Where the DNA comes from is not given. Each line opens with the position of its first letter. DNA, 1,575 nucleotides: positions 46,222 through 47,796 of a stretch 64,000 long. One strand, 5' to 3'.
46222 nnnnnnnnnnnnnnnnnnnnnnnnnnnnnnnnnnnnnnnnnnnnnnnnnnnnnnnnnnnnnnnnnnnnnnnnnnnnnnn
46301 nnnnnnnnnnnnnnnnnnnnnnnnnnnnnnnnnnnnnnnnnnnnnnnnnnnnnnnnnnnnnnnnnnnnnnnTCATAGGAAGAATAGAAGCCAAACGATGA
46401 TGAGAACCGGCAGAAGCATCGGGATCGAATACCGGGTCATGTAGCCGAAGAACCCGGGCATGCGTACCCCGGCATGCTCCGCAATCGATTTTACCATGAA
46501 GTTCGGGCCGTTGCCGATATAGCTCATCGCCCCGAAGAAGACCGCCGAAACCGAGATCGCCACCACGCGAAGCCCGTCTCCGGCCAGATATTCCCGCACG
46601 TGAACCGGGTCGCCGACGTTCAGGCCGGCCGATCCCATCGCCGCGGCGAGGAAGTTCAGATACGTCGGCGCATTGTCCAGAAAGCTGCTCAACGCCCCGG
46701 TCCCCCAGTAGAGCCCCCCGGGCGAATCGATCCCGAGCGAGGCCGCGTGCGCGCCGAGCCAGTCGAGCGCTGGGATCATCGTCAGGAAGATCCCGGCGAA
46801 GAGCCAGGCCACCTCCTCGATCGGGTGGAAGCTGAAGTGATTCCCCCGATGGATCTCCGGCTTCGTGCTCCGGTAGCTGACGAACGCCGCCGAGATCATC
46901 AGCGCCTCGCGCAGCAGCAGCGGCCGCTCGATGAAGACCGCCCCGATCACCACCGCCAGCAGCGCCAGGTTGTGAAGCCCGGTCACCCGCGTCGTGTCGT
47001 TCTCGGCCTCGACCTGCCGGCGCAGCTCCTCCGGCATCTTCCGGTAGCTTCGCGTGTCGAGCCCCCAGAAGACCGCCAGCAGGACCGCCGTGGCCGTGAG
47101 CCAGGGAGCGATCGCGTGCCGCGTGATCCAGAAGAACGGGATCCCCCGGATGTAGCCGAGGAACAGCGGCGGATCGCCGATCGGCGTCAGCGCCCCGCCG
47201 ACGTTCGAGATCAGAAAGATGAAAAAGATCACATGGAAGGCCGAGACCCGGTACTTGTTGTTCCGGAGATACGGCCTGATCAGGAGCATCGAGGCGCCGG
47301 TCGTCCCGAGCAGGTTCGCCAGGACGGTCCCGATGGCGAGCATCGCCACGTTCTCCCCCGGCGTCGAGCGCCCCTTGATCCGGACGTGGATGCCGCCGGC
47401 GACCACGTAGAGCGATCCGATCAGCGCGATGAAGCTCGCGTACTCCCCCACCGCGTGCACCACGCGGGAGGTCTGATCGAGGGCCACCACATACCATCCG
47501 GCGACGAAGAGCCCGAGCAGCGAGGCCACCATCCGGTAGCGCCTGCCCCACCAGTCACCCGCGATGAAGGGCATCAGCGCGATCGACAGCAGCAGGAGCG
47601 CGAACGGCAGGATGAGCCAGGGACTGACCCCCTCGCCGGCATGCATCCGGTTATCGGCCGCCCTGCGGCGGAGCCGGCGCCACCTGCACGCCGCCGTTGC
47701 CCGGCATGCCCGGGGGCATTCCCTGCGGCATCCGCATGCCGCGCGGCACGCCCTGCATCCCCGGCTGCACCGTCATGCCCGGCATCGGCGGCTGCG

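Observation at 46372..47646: Ion-transporter-superfamily permease translationally coupled between nuoM and nuoN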

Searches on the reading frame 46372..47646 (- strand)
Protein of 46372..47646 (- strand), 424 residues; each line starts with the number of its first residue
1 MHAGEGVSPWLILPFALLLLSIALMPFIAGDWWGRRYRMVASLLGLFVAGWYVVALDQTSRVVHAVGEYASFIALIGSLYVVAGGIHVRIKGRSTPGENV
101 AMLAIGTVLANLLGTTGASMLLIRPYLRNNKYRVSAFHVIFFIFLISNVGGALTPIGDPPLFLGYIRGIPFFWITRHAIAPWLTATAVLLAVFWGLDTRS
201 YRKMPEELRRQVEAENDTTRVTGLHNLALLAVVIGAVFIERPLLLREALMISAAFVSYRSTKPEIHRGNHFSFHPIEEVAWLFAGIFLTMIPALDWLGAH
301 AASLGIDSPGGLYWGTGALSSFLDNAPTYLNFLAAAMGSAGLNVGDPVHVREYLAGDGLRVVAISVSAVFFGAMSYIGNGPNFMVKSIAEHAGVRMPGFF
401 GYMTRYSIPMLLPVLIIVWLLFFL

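Call 6: search_protein_families(library=pfam, proteins=[window:46372-47646:-])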
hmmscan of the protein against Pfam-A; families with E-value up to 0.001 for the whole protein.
window:46372-47646:- (424 aa): 2 families
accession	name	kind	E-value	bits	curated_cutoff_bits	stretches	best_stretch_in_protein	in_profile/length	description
PF16980.11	CitMHS_2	-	1.1e-144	483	25.7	1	7-423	4-448/448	Putative citrate transport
PF03600.22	CitMHS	-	4.2e-10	39.7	31.9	2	101-341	82-319/336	Citrate transporter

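Call 7: search_protein_families(library=ncbifam, proteins=[window:46372-47646:-])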
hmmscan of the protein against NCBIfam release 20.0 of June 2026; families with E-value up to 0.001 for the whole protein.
window:46372-47646:- (424 aa): 0 families

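Call 9: find_homologous_proteins(query=window:46372-47646:-)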
Query window:46372-47646:- (424 aa): 8000 proteins with E <= 0.001 among 8000 candidates; the best 120 are listed.
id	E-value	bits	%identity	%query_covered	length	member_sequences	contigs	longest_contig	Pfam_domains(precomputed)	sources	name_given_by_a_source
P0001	3.3e-277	938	100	100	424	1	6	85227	PF16980.12,PF03600.23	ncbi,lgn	-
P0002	3.6e-193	661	71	100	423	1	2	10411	PF16980.12,PF03600.23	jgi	jgi:Na+/H+ antiporter NhaD/arsenite permease-like protein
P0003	2.1e-186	638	68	98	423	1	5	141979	PF16980.12,PF03600.23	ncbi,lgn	-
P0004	3.1e-185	635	67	100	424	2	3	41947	PF16980.12,PF03600.23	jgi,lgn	-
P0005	8.9e-185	633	68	100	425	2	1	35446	PF16980.12,PF03600.23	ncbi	-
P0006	1.5e-184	632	66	100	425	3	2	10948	PF16980.12,PF03600.23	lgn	-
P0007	1.6e-183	629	66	100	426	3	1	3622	PF16980.12,PF03600.23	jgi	jgi:Na+/H+ antiporter NhaD/arsenite permease-like protein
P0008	5.0e-183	627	66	99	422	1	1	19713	PF16980.12,PF03600.23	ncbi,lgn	-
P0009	2.5e-181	622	66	98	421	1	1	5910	PF16980.12,PF03600.23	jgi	jgi:Na+/H+ antiporter NhaD/arsenite permease-like protein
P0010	2.1e-179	615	66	100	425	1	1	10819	PF16980.12,PF03600.23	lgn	-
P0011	4.1e-178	611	65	99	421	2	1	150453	PF16980.12,PF03600.23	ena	-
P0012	1.3e-177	609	66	97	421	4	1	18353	PF16980.12,PF03600.23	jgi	jgi:Na+/H+ antiporter NhaD/arsenite permease-like protein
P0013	2.4e-175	602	64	100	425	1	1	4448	PF16980.12,PF03600.23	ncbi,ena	-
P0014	5.7e-172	591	62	100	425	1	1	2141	PF16980.12,PF03600.23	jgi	jgi:Na+/H+ antiporter NhaD/arsenite permease-like protein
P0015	1.2e-171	590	63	99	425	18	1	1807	PF16980.12,PF03600.23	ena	-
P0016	1.9e-170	586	65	98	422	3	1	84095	PF16980.12,PF03600.23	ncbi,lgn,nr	ncbi:MAG: sodium:proton antiporter [Chlorobi bacterium]|nr:sodium:proton antiporter [Chlorobiota bac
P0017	1.9e-169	583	65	94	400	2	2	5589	PF16980.12,PF03600.23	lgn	-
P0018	9.9e-156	537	56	98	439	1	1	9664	PF16980.12,PF03600.23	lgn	-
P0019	3.7e-153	529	59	99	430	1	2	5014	PF16980.12,PF03600.23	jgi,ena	-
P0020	1.8e-152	527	58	98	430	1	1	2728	PF16980.12,PF03600.23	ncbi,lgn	ncbi:MAG TPA: sodium:proton antiporter [Chthoniobacterales bacterium]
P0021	5.2e-152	525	58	99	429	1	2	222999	PF16980.12,PF03600.23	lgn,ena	-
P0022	9.4e-152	524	58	99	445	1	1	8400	PF16980.12,PF03600.23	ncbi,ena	-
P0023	9.8e-152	524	56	98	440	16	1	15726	PF16980.12,PF03600.23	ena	-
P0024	1.2e-151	524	59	91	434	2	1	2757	PF16980.12,PF03600.23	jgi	jgi:Na+/H+ antiporter NhaD/arsenite permease-like protein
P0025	1.2e-151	524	52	98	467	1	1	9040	PF16980.12,PF03600.23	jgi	jgi:Na+/H+ antiporter NhaD/arsenite permease-like protein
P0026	1.8e-151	523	58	99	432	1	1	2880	PF16980.12,PF03600.23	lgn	-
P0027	3.3e-151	522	58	97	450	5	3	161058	PF16980.12,PF03600.23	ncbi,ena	ncbi:MAG: sodium:proton antiporter [Bacteroidota bacterium]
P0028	4.5e-151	522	56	98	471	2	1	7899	PF16980.12,PF03600.23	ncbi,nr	ncbi:MAG: sodium:proton antiporter [Smithellaceae bacterium]|nr:sodium:proton antiporter [Smithellac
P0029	5.7e-151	522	55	98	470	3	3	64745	PF16980.12,PF03600.23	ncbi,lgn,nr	ncbi:MAG: sodium:proton antiporter [Candidatus Kryptonium sp.]|nr:sodium:proton antiporter [Candidat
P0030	6.2e-151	522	56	98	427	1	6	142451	PF16980.12,PF03600.23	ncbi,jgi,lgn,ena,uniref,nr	ncbi:MAG: sodium:proton antiporter [Candidatus Schekmanbacteria bacterium RIFCSPHIGHO2_02_FULL_38_11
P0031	6.9e-151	521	57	94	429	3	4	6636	PF16980.12,PF03600.23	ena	-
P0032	1.0e-150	521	56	98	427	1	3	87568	PF16980.12,PF03600.23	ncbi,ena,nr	ncbi:MAG: sodium:proton antiporter [Candidatus Schekmanbacteria bacterium GWA2_38_9]|nr:MAG: sodium:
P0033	1.0e-150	521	58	98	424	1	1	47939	PF16980.12,PF03600.23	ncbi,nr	ncbi:MAG: sodium:proton antiporter [Verrucomicrobia bacterium]|nr:sodium:proton antiporter [Verrucom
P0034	1.5e-150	520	55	98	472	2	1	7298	PF16980.12,PF03600.23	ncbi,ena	-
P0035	1.6e-150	520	56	98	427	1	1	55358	PF16980.12,PF03600.23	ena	-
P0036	2.3e-150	520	55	98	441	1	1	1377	PF16980.12,PF03600.23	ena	-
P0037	3.3e-150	519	55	98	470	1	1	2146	PF16980.12,PF03600.23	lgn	-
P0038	4.4e-150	519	53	98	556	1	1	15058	PF16980.12,PF03600.23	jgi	jgi:Na+/H+ antiporter NhaD/arsenite permease-like protein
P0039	4.5e-150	519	57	99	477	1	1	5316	PF16980.12,PF03600.23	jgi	jgi:Na+/H+ antiporter NhaD/arsenite permease-like protein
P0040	4.7e-150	519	55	98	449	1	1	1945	PF16980.12,PF03600.23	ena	-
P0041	5.9e-150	518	51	100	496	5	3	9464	PF16980.12,PF03600.23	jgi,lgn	jgi:Na+/H+ antiporter NhaD/arsenite permease-like protein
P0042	6.3e-150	518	56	96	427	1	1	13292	PF16980.12,PF03600.23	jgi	-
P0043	7.1e-150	518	57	94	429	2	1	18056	PF16980.12,PF03600.23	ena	-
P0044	8.2e-150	518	58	94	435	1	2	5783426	PF16980.12,PF03600.23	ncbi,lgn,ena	-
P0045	9.2e-150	518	56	96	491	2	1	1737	PF16980.12,PF03600.23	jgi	-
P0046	1.1e-149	517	52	98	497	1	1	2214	PF16980.12,PF03600.23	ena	-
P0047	1.3e-149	517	58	98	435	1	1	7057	PF16980.12,PF03600.23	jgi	jgi:Na+/H+ antiporter NhaD/arsenite permease-like protein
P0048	1.5e-149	517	58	99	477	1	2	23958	PF16980.12,PF03600.23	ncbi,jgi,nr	ncbi:MAG: sodium:proton antiporter [Acidobacteria bacterium]|nr:MAG: sodium:proton antiporter [Acido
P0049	1.5e-149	517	56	98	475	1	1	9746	PF16980.12,PF03600.23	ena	-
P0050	1.6e-149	517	51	98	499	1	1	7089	PF16980.12,PF03600.23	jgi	jgi:Na+/H+ antiporter NhaD/arsenite permease-like protein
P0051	1.9e-149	517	56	96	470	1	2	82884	PF16980.12,PF03600.23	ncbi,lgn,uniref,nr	ncbi:sodium:proton antiporter [Candidatus Chrysopegis kryptomonas]|uniref:Transporter, UIT6 family n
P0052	1.9e-149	517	56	96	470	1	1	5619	PF16980.12,PF03600.23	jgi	-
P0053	2.0e-149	517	51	98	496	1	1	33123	PF16980.12,PF03600.23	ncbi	-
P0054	2.0e-149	517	55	98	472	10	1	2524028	PF16980.12,PF03600.23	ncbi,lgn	-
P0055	2.1e-149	516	56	98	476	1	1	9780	PF16980.12,PF03600.23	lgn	-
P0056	3.0e-149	516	55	98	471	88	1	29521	PF16980.12,PF03600.23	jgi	jgi:Na+/H+ antiporter NhaD/arsenite permease-like protein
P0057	3.1e-149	516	57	98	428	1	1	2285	PF16980.12,PF03600.23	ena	-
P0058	3.6e-149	516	57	98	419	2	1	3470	PF16980.12,PF03600.23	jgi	-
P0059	4.7e-149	515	58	98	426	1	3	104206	PF16980.12,PF03600.23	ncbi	-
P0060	6.5e-149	515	57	98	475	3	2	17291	PF16980.12,PF03600.23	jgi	jgi:Na+/H+ antiporter NhaD/arsenite permease-like protein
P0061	6.5e-149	515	56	97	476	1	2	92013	PF16980.12,PF03600.23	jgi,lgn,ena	jgi:Na+/H+ antiporter NhaD/arsenite permease-like protein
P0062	6.6e-149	515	55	96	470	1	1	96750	PF16980.12,PF03600.23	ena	-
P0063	6.6e-149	515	55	96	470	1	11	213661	PF16980.12,PF03600.23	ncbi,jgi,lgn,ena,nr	ncbi:transporter, UIT6 family [Candidatus Kryptobacter tengchongensis]|nr:transporter, UIT6 family [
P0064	6.7e-149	515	55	96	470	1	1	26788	PF16980.12,PF03600.23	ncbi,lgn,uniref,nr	ncbi:sodium:proton antiporter [Candidatus Kryptobacter tengchongensis]|uniref:sodium:proton antiport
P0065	6.8e-149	515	55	96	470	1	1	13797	PF16980.12,PF03600.23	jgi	-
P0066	7.7e-149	515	52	98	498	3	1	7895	PF16980.12,PF03600.23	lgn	-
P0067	8.9e-149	514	55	96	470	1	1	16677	PF16980.12,PF03600.23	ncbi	-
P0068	9.7e-149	514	52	99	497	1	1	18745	PF16980.12,PF03600.23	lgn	-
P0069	1.1e-148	514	56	99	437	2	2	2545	PF16980.12,PF03600.23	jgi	jgi:Na+/H+ antiporter NhaD/arsenite permease-like protein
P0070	1.2e-148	514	51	99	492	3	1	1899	PF16980.12,PF03600.23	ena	-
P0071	1.2e-148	514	53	99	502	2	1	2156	PF16980.12,PF03600.23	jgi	jgi:Na+/H+ antiporter NhaD/arsenite permease-like protein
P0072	1.3e-148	514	57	97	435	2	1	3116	PF16980.12,PF03600.23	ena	-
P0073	1.3e-148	514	52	98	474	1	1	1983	PF16980.12,PF03600.23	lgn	-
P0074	1.4e-148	514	56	98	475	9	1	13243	PF16980.12,PF03600.23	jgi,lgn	-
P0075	1.5e-148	514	58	98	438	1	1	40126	PF16980.12,PF03600.23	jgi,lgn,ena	-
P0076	1.6e-148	514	56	98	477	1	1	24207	PF16980.12,PF03600.23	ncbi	-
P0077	1.7e-148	514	57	98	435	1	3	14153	PF16980.12,PF03600.23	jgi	jgi:Na+/H+ antiporter NhaD/arsenite permease-like protein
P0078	1.8e-148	513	56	98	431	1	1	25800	PF16980.12,PF03600.23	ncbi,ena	-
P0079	1.8e-148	513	56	98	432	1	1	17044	PF16980.12,PF03600.23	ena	-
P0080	1.9e-148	513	53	99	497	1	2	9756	PF16980.12,PF03600.23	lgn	-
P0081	2.0e-148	513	57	98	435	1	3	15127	PF16980.12,PF03600.23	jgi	jgi:Na+/H+ antiporter NhaD/arsenite permease-like protein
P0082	2.2e-148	513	54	98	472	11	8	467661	PF16980.12,PF03600.23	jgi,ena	-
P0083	2.5e-148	513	55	98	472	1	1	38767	PF16980.12,PF03600.23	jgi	jgi:Na+/H+ antiporter NhaD/arsenite permease-like protein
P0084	2.6e-148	513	57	97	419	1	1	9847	PF16980.12,PF03600.23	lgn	-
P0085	3.5e-148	512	55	98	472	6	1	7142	PF16980.12,PF03600.23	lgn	-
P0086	4.0e-148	512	57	99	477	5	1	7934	PF16980.12,PF03600.23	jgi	-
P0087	4.0e-148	512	53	99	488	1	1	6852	PF16980.12,PF03600.23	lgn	-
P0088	4.1e-148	512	56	98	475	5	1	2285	PF16980.12,PF03600.23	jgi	jgi:Na+/H+ antiporter NhaD/arsenite permease-like protein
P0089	4.1e-148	512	56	98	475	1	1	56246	PF16980.12,PF03600.23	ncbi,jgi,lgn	-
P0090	4.7e-148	512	58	100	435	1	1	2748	PF16980.12,PF03600.23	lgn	-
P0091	5.1e-148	512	56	98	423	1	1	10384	PF16980.12,PF03600.23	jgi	-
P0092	5.2e-148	512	56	98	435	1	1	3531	PF16980.12,PF03600.23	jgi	jgi:Na+/H+ antiporter NhaD/arsenite permease-like protein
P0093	5.9e-148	512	56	94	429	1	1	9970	PF16980.12,PF03600.23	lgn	-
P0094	6.5e-148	512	54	95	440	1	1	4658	PF16980.12,PF03600.23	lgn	-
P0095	6.9e-148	511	56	98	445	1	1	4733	PF16980.12,PF03600.23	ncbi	-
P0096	7.6e-148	511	56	98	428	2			PF16980.12,PF03600.23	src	-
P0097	8.0e-148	511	55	98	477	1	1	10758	PF16980.12,PF03600.23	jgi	jgi:Na+/H+ antiporter NhaD/arsenite permease-like protein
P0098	9.7e-148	511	51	100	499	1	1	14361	PF16980.12,PF03600.23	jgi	jgi:Na+/H+ antiporter NhaD/arsenite permease-like protein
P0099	1.0e-147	511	55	97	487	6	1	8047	PF16980.12,PF03600.23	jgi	jgi:Na+/H+ antiporter NhaD/arsenite permease-like protein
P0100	1.1e-147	511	56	98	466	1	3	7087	PF16980.12,PF03600.23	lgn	-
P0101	1.1e-147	511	56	97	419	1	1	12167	PF16980.12,PF03600.23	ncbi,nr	ncbi:MAG: sodium:proton antiporter [Ignavibacteria bacterium]|nr:sodium:proton antiporter [Ignavibac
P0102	1.3e-147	511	56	100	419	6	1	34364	PF16980.12,PF03600.23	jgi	-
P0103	1.4e-147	510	53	99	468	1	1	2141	PF16980.12,PF03600.23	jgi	jgi:Na+/H+ antiporter NhaD/arsenite permease-like protein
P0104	1.9e-147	510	50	99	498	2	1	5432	PF16980.12,PF03600.23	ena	-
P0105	2.0e-147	510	52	100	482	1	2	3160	PF16980.12,PF03600.23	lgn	-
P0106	2.2e-147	510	56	98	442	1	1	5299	PF16980.12,PF03600.23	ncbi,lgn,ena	-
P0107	2.4e-147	510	54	96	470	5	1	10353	PF16980.12,PF03600.23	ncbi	-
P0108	2.5e-147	510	55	98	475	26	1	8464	PF16980.12,PF03600.23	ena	-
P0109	2.9e-147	509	58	97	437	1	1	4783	PF16980.12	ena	-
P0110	2.9e-147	509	53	98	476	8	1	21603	PF16980.12,PF03600.23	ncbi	-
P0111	3.0e-147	509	52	98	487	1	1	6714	PF16980.12,PF03600.23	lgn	-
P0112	3.0e-147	509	54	100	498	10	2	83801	PF16980.12,PF03600.23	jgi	jgi:Na+/H+ antiporter NhaD/arsenite permease-like protein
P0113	3.1e-147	509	55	95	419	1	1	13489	PF16980.12,PF03600.23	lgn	-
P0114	3.5e-147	509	56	99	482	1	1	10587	PF16980.12,PF03600.23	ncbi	-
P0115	3.9e-147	509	53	98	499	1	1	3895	PF16980.12,PF03600.23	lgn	-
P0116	4.0e-147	509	55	98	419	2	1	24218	PF16980.12,PF03600.23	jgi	-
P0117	4.2e-147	509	50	96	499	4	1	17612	PF16980.12,PF03600.23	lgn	-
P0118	4.4e-147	509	54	98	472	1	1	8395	PF16980.12,PF03600.23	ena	-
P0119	4.6e-147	509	52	98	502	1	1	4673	PF16980.12,PF03600.23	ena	-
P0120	4.8e-147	509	54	98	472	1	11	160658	PF16980.12,PF03600.23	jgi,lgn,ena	-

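Call 17: find_related_loci(query=window:46372-47646:-, collection=genome_contigs, flank=6000)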
Query window:46372-47646:- (424 aa) in genome_contigs; peptide patterns used: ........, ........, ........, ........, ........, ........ (x = any residue, [..] = any of these).
598 stretches matched a pattern (row limit reached: there are more); 576 encode a relative of the query (tblastn E <= 1e-3); the best 80 are kept; 80 distinct loci.
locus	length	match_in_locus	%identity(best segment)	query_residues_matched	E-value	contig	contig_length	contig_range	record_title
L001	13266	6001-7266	68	2-423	4e-180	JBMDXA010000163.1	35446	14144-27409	MAG: Candidatus Kapaibacteriota bacterium isolate FBaNitRs1_5 FBaNitRs1_contig163, whole genome shotgun sequence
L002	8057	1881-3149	64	1-423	8e-178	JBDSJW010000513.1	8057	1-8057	MAG: Candidatus Kapaibacterium sp. isolate cluster1_bin.331 k127_6962606, whole genome shotgun sequence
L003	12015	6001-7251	65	7-423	8e-175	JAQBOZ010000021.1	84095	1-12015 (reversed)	MAG: Chlorobiota bacterium isolate RYN_334 scaffold_412212, whole genome shotgun sequence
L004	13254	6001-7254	64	7-424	4e-174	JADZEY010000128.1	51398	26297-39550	MAG: Armatimonadota bacterium isolate SJ842 c_000001744609, whole genome shotgun sequence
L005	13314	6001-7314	56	7-423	9e-155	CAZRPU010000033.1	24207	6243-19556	MAG TPA_asm: uncultured Ignavibacteriaceae bacterium isolate SRP237561_co1_256 genome assembly, contig: NODE_3253_length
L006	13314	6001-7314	56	7-423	2e-154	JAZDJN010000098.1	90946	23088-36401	MAG: bacterium isolate MEGAHIT-group-0.487 k141_17887810, whole genome shotgun sequence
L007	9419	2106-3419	55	7-423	3e-152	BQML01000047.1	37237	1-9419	MAG: Bacteroidia bacterium HBSIN02 DNA, sequence047, whole genome shotgun sequence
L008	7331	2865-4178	55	7-423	1e-152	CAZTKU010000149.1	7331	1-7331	MAG TPA_asm: uncultured Ignavibacteriaceae bacterium isolate binchicken_co119_451 genome assembly, contig: NODE_14891_le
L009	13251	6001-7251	57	7-423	4e-152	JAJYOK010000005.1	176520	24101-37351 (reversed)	MAG: Bacteroidetes bacterium isolate DBS2-5.bin33 NODE_24_length_176520_cov_10.600738, whole genome shotgun sequence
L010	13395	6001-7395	52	8-424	2e-152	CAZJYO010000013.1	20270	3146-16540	MAG TPA_asm: uncultured Chitinophagales bacterium isolate SRP237561_co1_266 genome assembly, contig: NODE_4329_length_20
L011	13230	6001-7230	56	8-423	5e-152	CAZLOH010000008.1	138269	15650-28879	MAG TPA_asm: uncultured Bifidobacterium sp. isolate SRP263991_co5_614 genome assembly, contig: NODE_261_length_138269_co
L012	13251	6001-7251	58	7-423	2e-151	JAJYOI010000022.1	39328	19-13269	MAG: Bacteroidetes bacterium isolate DBS2-5.bin30 NODE_732_length_39328_cov_3.861177, whole genome shotgun sequence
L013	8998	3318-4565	55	2-423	1e-150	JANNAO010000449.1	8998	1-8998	MAG: Verrucomicrobiota bacterium isolate OTE_78_metabat_453 OTE_78_k141_3501462, whole genome shotgun sequence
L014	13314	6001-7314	54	7-423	2e-150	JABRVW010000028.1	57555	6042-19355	MAG: Ignavibacterium sp. isolate MAG-04r c_000000000178, whole genome shotgun sequence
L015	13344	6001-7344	54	2-423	9e-150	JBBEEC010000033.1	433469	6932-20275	MAG: Bacteroidota bacterium isolate LejiaF_53_86 Lejia_F_24_length_433469_cov_48, whole genome shotgun sequence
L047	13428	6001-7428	53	2-424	1e-143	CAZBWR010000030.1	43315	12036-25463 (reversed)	MAG TPA_asm: uncultured Chitinophagales bacterium isolate SRP287453_co1_248 genome assembly, contig: NODE_1345_length_43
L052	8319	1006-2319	52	7-423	2e-142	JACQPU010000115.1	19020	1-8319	MAG: Ignavibacteriales bacterium isolate NC_groundwater_1315_Ag_S-0.2um_54_21 S_p2_S4_coassembly_k141_1572891, whole gen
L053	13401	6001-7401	51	6-424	2e-142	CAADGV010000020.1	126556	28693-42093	uncultured Chlorobi bacterium isolate CHB1.fa.gz genome assembly, contig: k127_192816, whole genome shotgun sequence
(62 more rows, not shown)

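Call 26: find_encoding_contigs(protein=P0001, flank=10000, max_places=4)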
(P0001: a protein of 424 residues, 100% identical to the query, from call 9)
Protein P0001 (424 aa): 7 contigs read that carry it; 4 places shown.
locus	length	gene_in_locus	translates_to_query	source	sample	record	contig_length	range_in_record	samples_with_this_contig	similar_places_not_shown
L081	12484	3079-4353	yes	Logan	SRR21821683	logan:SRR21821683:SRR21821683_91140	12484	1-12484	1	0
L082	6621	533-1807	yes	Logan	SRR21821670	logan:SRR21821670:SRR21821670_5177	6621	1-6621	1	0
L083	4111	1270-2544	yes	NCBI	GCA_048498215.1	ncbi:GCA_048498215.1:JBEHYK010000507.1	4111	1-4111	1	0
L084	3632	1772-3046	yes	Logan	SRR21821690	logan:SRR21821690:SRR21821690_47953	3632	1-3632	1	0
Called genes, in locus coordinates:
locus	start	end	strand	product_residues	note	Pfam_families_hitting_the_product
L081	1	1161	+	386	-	?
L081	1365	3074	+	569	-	PF01059:Oxidored_q5_N (weak), PF00361:Proton_antipo_M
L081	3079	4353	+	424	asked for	PF16980:CitMHS_2, PF03600:CitMHS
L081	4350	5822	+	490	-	PF00361:Proton_antipo_M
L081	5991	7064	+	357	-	PF01628:HrcA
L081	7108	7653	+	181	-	PF01025:GrpE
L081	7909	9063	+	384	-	PF00226:DnaJ, PF01556:DnaJ_C, PF00684:DnaJ_CXXCXGXG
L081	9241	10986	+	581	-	PF00664:ABC_membrane, PF00005:ABC_tran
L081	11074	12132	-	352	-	-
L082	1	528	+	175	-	?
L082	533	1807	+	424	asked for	PF16980:CitMHS_2, PF03600:CitMHS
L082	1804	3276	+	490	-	PF00361:Proton_antipo_M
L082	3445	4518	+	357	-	PF01628:HrcA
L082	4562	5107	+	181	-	PF01025:GrpE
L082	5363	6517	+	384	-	PF00226:DnaJ, PF01556:DnaJ_C, PF00684:DnaJ_CXXCXGXG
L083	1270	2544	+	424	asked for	PF16980:CitMHS_2, PF03600:CitMHS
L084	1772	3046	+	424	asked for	PF16980:CitMHS_2, PF03600:CitMHS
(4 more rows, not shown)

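Call 27: search_solved_structures(query=window:46372-47646:-, max_evalue=1)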
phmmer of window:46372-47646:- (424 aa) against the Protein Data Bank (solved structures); distinct sequences matched with E-value up to 1: 0.
